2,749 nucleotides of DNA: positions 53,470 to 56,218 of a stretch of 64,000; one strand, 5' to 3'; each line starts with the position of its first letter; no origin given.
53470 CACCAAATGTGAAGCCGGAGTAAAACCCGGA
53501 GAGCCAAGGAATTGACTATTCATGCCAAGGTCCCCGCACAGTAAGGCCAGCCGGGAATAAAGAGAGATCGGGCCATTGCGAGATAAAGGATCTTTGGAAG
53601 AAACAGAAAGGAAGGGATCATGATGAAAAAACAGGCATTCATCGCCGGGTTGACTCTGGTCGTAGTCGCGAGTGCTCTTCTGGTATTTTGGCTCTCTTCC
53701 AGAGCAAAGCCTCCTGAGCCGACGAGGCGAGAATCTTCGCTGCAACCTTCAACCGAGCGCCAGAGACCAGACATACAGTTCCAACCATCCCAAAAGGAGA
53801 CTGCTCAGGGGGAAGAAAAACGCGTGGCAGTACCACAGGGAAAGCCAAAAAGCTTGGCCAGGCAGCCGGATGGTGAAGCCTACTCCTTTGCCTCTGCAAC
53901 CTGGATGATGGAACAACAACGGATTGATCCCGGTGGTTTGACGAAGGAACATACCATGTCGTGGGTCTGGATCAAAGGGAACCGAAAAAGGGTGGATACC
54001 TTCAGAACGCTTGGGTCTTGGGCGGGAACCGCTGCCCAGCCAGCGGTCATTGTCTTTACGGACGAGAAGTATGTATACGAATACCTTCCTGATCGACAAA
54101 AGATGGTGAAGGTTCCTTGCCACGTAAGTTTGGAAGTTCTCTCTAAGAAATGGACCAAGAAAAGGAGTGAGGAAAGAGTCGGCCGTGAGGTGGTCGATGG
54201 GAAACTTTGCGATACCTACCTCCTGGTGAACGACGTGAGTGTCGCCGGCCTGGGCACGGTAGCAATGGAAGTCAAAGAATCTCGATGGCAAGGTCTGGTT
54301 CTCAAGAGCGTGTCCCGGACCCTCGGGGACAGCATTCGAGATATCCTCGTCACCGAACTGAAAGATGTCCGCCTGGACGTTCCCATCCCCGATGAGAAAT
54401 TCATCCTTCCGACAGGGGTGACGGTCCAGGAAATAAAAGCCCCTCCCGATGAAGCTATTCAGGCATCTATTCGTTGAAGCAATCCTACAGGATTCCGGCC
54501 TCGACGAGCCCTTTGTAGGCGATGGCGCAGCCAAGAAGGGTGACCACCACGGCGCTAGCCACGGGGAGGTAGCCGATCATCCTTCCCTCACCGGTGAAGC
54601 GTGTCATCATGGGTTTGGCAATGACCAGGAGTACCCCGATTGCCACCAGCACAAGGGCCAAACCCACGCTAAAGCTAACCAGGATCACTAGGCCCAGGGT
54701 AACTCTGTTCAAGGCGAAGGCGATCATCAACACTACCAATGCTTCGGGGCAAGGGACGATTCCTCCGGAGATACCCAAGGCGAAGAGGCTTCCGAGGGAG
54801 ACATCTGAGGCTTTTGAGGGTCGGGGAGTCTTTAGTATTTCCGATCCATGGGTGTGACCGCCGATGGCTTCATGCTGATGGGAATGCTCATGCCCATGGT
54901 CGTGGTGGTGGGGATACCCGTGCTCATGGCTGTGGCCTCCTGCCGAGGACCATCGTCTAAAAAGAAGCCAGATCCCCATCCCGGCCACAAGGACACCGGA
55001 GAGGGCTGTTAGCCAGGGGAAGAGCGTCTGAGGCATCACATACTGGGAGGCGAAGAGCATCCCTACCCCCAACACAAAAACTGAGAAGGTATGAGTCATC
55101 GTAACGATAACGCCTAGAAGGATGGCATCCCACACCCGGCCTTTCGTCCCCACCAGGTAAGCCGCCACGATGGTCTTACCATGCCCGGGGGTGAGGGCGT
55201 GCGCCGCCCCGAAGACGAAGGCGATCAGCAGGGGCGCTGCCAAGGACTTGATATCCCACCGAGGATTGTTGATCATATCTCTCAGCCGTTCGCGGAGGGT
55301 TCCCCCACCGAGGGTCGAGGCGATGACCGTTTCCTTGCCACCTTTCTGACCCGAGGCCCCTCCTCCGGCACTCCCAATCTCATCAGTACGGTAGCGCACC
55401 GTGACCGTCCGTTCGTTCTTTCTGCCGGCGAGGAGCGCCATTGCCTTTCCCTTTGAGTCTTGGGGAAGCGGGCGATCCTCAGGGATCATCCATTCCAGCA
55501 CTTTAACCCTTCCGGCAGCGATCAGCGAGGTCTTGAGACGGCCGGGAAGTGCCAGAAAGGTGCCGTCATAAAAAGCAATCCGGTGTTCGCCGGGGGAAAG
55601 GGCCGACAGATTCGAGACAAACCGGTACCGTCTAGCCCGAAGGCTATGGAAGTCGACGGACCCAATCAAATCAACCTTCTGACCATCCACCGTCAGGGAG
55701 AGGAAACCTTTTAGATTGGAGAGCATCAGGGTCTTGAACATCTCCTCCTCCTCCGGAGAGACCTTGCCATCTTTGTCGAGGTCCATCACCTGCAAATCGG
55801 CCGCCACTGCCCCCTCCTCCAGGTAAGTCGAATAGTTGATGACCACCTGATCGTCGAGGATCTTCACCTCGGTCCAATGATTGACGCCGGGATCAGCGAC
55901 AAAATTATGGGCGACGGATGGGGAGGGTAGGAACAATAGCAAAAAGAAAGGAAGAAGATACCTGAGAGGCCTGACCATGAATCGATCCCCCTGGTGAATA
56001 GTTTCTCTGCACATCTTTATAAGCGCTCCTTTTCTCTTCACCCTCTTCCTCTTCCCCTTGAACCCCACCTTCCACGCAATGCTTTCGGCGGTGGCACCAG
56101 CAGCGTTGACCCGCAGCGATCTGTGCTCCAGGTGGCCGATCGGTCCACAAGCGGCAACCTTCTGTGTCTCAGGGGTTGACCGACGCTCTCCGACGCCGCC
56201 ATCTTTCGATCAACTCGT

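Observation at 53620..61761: Non-canonical RND module: TPR lipoproteins + hairpin-less adaptor + RND + periplasmic-domain/RcnA fusion, no outer-membrane factor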

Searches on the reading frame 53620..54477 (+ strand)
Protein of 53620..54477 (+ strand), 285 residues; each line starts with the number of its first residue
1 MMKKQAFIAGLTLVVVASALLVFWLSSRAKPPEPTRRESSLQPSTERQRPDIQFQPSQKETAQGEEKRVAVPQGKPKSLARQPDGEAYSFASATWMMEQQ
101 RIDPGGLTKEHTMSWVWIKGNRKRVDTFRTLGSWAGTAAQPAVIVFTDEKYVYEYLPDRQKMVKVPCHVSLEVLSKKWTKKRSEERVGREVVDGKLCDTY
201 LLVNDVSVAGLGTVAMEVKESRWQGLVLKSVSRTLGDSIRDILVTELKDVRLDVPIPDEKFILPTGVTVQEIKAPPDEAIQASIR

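Call 4: search_protein_families(library=pfam, proteins=[window:53620-54477:+], max_evalue=0.01)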
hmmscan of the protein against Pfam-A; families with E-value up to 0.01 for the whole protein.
window:53620-54477:+ (285 aa): 0 families

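Call 5: search_protein_families(library=ncbifam, proteins=[window:53620-54477:+], max_evalue=0.01)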
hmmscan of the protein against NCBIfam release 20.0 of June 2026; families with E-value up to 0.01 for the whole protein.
window:53620-54477:+ (285 aa): 1 family
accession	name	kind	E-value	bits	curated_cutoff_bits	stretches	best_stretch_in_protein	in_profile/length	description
NF052435.1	BamI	equivalog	0.0086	15.9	180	0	2-83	1-84/226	biofilm-associated metzincin protease inhibitor BamI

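Call 34: find_homologous_proteins(query=window:53620-54477:+, max_evalue=0.001)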
Query window:53620-54477:+ (285 aa): 34 proteins with E <= 0.001 among 1898 candidates.
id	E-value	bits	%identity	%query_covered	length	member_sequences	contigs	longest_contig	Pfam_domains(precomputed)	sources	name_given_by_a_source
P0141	1.6e-183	626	100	100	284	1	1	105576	-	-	-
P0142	2.6e-183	626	100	100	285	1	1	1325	-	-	-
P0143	1.1e-160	551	88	100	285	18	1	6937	-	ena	-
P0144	1.2e-150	518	83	100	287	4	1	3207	-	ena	-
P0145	3.9e-147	507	81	100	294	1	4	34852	-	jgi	jgi:hypothetical protein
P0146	5.0e-146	503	80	100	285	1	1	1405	-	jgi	-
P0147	2.1e-139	482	76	100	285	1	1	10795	-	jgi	jgi:hypothetical protein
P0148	2.3e-137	475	76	100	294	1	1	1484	-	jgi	-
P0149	1.3e-136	472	76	100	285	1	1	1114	-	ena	-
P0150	3.9e-132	458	73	100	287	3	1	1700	-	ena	-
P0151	4.0e-132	458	74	100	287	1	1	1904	-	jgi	jgi:hypothetical protein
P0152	2.5e-131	455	72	100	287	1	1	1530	-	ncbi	-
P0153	8.4e-130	450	73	100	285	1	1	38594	-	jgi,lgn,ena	jgi:hypothetical protein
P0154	2.2e-114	399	65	100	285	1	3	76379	-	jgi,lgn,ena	-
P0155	3.4e-111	389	92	66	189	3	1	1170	-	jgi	jgi:hypothetical protein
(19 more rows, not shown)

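Call 47: predict_structure(alignment_id=A3)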
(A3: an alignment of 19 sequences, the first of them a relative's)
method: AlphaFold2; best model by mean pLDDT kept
length: 284 residues; sequences in the alignment: 19
mean_pLDDT: 52.1   pTM: 0.46
mean pLDDT of the five models: 52.1, 47.3, 45.1, 45.1, 40.9
residues with pLDDT >= 90: 12; 70-90: 38; 50-70: 107; < 50: 127
segments of 3 or more residues with pLDDT < 50: 1-6, 27-94, 110-141, 251-264, 282-284
pLDDT, mean of each block of 10 residues (from residue 1): 49 62 45 28 25 23 24 26 31 51 55 41 35 33 58 61 68 69 93 87 70 79 72 64 61 35 54 62 46
secondary structure, 60 per line:
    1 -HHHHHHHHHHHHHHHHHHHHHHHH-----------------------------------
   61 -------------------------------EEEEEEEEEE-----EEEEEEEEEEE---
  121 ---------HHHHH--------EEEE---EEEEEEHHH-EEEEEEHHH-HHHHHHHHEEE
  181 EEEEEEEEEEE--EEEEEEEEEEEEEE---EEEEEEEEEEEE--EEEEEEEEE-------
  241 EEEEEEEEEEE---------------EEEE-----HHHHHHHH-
elements in order: H2-25 E92-101 E107-117 H130-134 E143-146 E150-155 E160-165 H170-177 E178-191 E194-207 E211-222 E225-233 E241-251 E267-270 H276-283

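Call 51: fold_search(model_id=the predicted structure, library=pdb)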
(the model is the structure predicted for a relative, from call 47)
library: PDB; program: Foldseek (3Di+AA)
matches with E <= 10: 831; with E <= 0.001: 36
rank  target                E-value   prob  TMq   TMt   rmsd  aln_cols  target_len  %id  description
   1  2w7q_A                1.3e-07  1.00  0.32  0.43   7.6       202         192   13  Structure of Pseudomonas aeruginosa LolA (released 2009-12-29)
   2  8orn_A                1.5e-07  1.00  0.31  0.43   7.7       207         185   12  Crystal structure of Xanthomonas campestris pv. campestris LolA-LolB complex (released 2023-07-05)
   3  6f3z_B                6.1e-07  1.00  0.33  0.45   7.1       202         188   12  Complex of E. coli LolA and periplasmic domain of LolC (released 2018-07-25)
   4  7z6w                  6.1e-07  1.00  0.32  0.44   7.2       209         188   13  Complex of E. coli LolA and lipoprotein (released 2022-09-07)
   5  2w7q_B                9.5e-07  1.00  0.27  0.38   8.8       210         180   12  Structure of Pseudomonas aeruginosa LolA (released 2009-12-29)
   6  7z6x                  1.6e-06  1.00  0.32  0.45   7.6       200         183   12  Complex of E. coli LolA R43L mutant and lipoprotein (released 2022-09-07)
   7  2zpc                  5.2e-06  1.00  0.29  0.40   7.5       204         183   12  Crystal structure of the R43L mutant of LolA in the closed form (released 2008-08-05)
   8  4ki3_I                6.8e-06  1.00  0.35  0.49   6.1       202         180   11  1.70 Angstrom resolution crystal structure of outer-membrane lipoprotein carrier protein (lolA) from Yersinia pestis C (released 2013-05-15)
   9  4ki3_G                7.6e-06  1.00  0.33  0.46   6.9       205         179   13  1.70 Angstrom resolution crystal structure of outer-membrane lipoprotein carrier protein (lolA) from Yersinia pestis C (released 2013-05-15)
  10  8t5t                  1.1e-05  1.00  0.25  0.32   9.4       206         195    9  Crystal structure of outer membrane lipoprotein carrier protein (LolA) from Borrelia burgdorferi (steric acid bound) (released 2023-06-28)
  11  8chx_B                1.2e-05  1.00  0.34  0.47   6.5       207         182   12  Structure and function of LolA from Vibrio cholerae (released 2023-06-21)
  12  7arm_A                1.2e-05  1.00  0.29  0.41  10.6       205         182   12  LolCDE in complex with lipoprotein and LolA (released 2021-04-07)
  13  8chx_A                1.2e-05  1.00  0.34  0.47   6.7       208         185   12  Structure and function of LolA from Vibrio cholerae (released 2023-06-21)
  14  4ki3_A                1.3e-05  1.00  0.35  0.50   6.0       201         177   11  1.70 Angstrom resolution crystal structure of outer-membrane lipoprotein carrier protein (lolA) from Yersinia pestis C (released 2013-05-15)
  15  8cgm_A                1.3e-05  1.00  0.30  0.40   7.9       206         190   12  Structure of the lipoprotein transporter LolA from Porphyromonas gingivalis (released 2023-06-21)
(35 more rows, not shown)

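Call 60: find_related_loci(query=A3, collection=genome_contigs, flank=10000)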
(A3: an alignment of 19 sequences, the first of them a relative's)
Query A3 (284 aa) in genome_contigs; peptide patterns used: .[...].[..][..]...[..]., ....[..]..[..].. (x = any residue, [..] = any of these).
29 stretches matched a pattern; 2 encode a relative of the query (tblastn E <= 1e-3); 2 distinct loci.
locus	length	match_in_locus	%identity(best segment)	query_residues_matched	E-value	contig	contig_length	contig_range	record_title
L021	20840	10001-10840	60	2-284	2e-103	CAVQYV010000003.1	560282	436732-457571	MAG: uncultured candidate division NC10 bacterium isolate MFD00032.bin.1.264 genome assembly, contig: contig_24029, whol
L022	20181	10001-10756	55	2-276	1e-95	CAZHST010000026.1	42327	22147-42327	MAG TPA_asm: uncultured bacterium isolate binchicken_co30_163 genome assembly, contig: NODE_846_length_42327_cov_17.4270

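Call 88: search_protein_families(library=padloc, proteins=[window:53620-54477:+], max_evalue=0.01)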
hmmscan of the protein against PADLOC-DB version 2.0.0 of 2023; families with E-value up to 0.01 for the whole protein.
window:53620-54477:+ (285 aa): 0 families

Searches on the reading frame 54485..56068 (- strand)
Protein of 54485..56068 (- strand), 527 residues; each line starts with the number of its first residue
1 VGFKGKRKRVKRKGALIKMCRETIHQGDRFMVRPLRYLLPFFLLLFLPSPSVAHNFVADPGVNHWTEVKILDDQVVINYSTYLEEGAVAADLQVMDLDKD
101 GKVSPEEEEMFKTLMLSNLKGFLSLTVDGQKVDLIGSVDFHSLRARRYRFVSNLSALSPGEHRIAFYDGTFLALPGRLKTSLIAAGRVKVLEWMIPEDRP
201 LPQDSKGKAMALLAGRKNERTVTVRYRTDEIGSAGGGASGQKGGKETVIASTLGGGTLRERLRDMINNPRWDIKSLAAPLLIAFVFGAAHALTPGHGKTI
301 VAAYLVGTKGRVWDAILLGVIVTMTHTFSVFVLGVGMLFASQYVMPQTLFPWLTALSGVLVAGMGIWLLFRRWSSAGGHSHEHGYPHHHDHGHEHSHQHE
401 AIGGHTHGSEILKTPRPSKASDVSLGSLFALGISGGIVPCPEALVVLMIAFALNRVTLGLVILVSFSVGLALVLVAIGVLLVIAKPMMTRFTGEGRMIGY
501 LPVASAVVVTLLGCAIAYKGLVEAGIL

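Call 4: search_protein_families(library=pfam, proteins=[window:54485-56068:-], max_evalue=0.01)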
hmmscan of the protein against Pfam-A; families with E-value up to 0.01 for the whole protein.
window:54485-56068:- (527 aa): 3 families
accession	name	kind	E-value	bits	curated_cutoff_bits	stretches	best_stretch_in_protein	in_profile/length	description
PF03824.22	NicO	-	1.4e-17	64.4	27.7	1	281-511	6-271/287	High-affinity nickel-transport protein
PF13202.12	EF-hand_5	-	0.0011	18.7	25.9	1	91-107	3-20/25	EF hand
PF13386.12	DsbD_2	-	0.0097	16.2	24.9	0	325-488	41-181/199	Cytochrome C biogenesis protein transmembrane region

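Call 5: search_protein_families(library=ncbifam, proteins=[window:54485-56068:-], max_evalue=0.01)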
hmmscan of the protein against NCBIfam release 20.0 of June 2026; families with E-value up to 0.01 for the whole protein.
window:54485-56068:- (527 aa): 2 families
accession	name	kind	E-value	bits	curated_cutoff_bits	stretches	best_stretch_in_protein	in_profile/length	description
NF007454.0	PRK10019.1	subfamily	7.1e-40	137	195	1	283-522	20-279/283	nickel/cobalt efflux transporter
NF033827.1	CDF_efflux_DmeF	equivalog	0.0045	16.4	250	1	355-407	126-173/309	CDF family Co(II)/Ni(II) efflux transporter DmeF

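Call 31: find_homologous_proteins(query=window:54485-56068:-, region=50-285, max_evalue=0.001)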
Query window:54485-56068:-, residues 50-285 (236 aa): 20 proteins with E <= 0.001 among 4264 candidates.
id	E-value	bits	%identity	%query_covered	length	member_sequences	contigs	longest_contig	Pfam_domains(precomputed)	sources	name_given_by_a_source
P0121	6.5e-150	515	100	100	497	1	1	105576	PF03824.23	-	-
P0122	1.2e-145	501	97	100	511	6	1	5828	PF03824.23,PF13386.13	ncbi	ncbi:MAG: hypothetical protein ABSB32_19820 [Thermodesulfobacteriota bacterium]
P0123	3.1e-139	480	92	99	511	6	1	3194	PF03824.23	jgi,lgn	jgi:ABC-type nickel/cobalt efflux system permease component RcnA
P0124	9.8e-135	465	90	99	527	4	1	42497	PF03824.23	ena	-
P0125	6.1e-134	463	90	99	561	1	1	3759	PF03824.23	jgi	jgi:ABC-type nickel/cobalt efflux system permease component RcnA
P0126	2.5e-133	461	88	100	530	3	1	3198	PF03824.23,PF13386.13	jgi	jgi:ABC-type nickel/cobalt efflux system permease component RcnA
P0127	9.3e-133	459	88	99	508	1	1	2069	PF03824.23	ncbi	-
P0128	7.4e-127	439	84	99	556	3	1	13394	PF03824.23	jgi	jgi:nickel/cobalt exporter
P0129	1.8e-119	415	79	100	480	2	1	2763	PF03824.23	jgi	jgi:ABC-type nickel/cobalt efflux system permease component RcnA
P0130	3.7e-117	408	77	100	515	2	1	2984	PF03824.23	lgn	-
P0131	3.6e-115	401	77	99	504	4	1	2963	PF03824.23,PF13386.13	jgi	-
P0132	7.9e-114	397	75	94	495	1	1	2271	PF03824.23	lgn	-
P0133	5.4e-113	394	74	99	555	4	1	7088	PF03824.23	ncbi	-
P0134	1.8e-112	392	75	100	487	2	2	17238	PF03824.23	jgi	-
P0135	1.2e-109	383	75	98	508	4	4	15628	PF03824.23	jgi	jgi:ABC-type nickel/cobalt efflux system permease component RcnA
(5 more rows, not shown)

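Call 45: predict_structure(alignment_id=A2)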
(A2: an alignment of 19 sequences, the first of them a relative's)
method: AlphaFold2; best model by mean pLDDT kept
length: 497 residues; sequences in the alignment: 19
mean_pLDDT: 52.5   pTM: 0.40
mean pLDDT of the five models: 52.5, 52.1, 52.0, 48.8, 47.8
residues with pLDDT >= 90: 0; 70-90: 88; 50-70: 163; < 50: 246
segments of 3 or more residues with pLDDT < 50: 15-31, 142-145, 169-173, 179-182, 200-213, 224-249, 257-259, 262-267, 269-280, 305-335, 342-407, 419-424, 455-483, 485-487, 489-491, 493-497
pLDDT, mean of each block of 10 residues (from residue 1): 57 44 33 68 80 55 58 70 71 80 80 69 82 79 54 76 64 49 51 74 30 53 45 42 43 51 46 46 54 55 48 36 43 47 41 34 34 27 28 41 49 53 49 58 55 47 39 42 46 46
secondary structure, 60 per line:
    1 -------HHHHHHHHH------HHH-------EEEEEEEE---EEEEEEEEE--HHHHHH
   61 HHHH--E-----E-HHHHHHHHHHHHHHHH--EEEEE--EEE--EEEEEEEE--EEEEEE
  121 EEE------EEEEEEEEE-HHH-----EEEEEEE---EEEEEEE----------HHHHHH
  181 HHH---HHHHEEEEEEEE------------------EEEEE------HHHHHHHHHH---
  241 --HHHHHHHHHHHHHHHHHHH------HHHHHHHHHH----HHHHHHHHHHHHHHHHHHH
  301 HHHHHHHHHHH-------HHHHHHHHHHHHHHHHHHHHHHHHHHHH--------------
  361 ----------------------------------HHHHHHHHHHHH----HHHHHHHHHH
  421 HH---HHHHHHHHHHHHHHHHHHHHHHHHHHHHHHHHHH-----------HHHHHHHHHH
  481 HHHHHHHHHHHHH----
elements in order: H8-16 E33-40 E44-52 H55-64 H75-90 E93-97 E100-102 E105-112 E115-123 E130-138 E148-154 E158-164 H175-183 H187-190 E191-198 E217-221 H228-237 H243-261 H268-277 H282-311 H319-346 H395-406 H411-422 H426-459 H471-493

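Call 49: fold_search(model_id=the predicted structure, library=pdb)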
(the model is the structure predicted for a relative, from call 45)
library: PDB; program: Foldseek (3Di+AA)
matches with E <= 10: 863; with E <= 0.001: 0
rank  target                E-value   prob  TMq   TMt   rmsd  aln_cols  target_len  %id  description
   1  8ezw_C                8.9e-03  1.00  0.15  0.46   6.6       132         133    6  Structure of Apo ZrgA deletion 124-184 from Vibrio cholerae (released 2023-01-18)
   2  8f1b_A                2.0e-02  1.00  0.15  0.44   6.4       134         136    7  Structure of zinc-bound ZrgA deletion 124-184 from Vibrio cholerae (released 2023-01-18)
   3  8ezw_D                5.6e-02  0.99  0.15  0.46   6.8       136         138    4  Structure of Apo ZrgA deletion 124-184 from Vibrio cholerae (released 2023-01-18)
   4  4wrl_C                6.1e-02  0.87  0.10  0.17   6.6       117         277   12  Structure of the human CSF-1:CSF-1R complex (released 2015-08-12)
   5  7aly_AAA              6.4e-02  0.85  0.12  0.36   8.2       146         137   11  The crystal structure of gene product PA4063 from Pseudomonas aeruginosa in complex with Au(I) for phasing (released 2021-10-20)
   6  7ahw                  8.1e-02  0.97  0.15  0.44   6.4       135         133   10  The crystal structure of gene product PA4063 from Pseudomonas aeruginosa (released 2021-10-06)
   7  7amx                  8.1e-02  0.95  0.15  0.42   6.7       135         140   10  The crystal structure of gene product PA4063 from Pseudomonas aeruginosa in complex with zinc (released 2021-10-20)
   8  7xqs_B                8.1e-02  0.66  0.11  0.35   8.2       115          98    8  The structure of FLA-K*00701/KP-CoV-9 (released 2023-11-08)
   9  9d7x                  8.1e-02  0.33  0.18  0.14  18.6       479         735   11  The spm-bound structure (released 2025-06-25)
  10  6fpz_A                8.9e-02  0.33  0.12  0.10  14.8       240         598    9  Inter-alpha-inhibitor heavy chain 1, D298A (released 2019-02-27)
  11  4r5x                  8.9e-02  0.28  0.12  0.08  12.6       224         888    8  Structure of the m1 alanylaminopeptidase from malaria complexed with a hydroxamic acid-based inhibitor (released 2014-10-29)
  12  6fpy_A                1.0e-01  0.30  0.12  0.10  14.7       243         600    9  Inter-alpha-inhibitor heavy chain 1, wild type (released 2019-02-27)
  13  7bgo_CCC              1.1e-01  0.92  0.14  0.39   7.3       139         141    9  The crystal structure of gene product PA4063 from Pseudomonas aeruginosa in complex with Zn (space group P65) (released 2021-11-17)
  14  5cfh                  1.1e-01  0.57  0.10  0.33   7.8       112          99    6  human beta-2 microglobulin double mutant W60G-Y63W (released 2016-05-18)
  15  2nc8_MODEL_1_A        1.2e-01  0.82  0.17  0.39   8.7       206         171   10  NMR structure of the Mycobacterium tuberculosis LppM (Rv2171) protein folded domain (released 2016-09-14)
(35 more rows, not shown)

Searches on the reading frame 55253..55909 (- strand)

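Call 17: search_protein_families(library=pfam, proteins=[window:55253-55909:-], max_evalue=10)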
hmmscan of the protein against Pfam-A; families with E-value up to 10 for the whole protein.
seq(219 aa): 3 families
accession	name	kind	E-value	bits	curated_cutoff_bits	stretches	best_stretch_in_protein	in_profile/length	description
PF13202.12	EF-hand_5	-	0.00035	20.3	25.9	1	38-54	3-20/25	EF hand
PF00036.39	EF-hand_1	-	0.036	14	25.4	1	40-54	7-21/29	EF hand domain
PF00404.24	Dockerin_1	-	0.063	13.9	22.9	1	13-51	8-45/57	Dockerin type I domain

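Call 88: search_protein_families(library=padloc, proteins=[window:55253-55909:-], max_evalue=0.01)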
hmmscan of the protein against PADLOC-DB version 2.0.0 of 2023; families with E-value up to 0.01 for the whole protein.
window:55253-55909:- (219 aa): 0 families
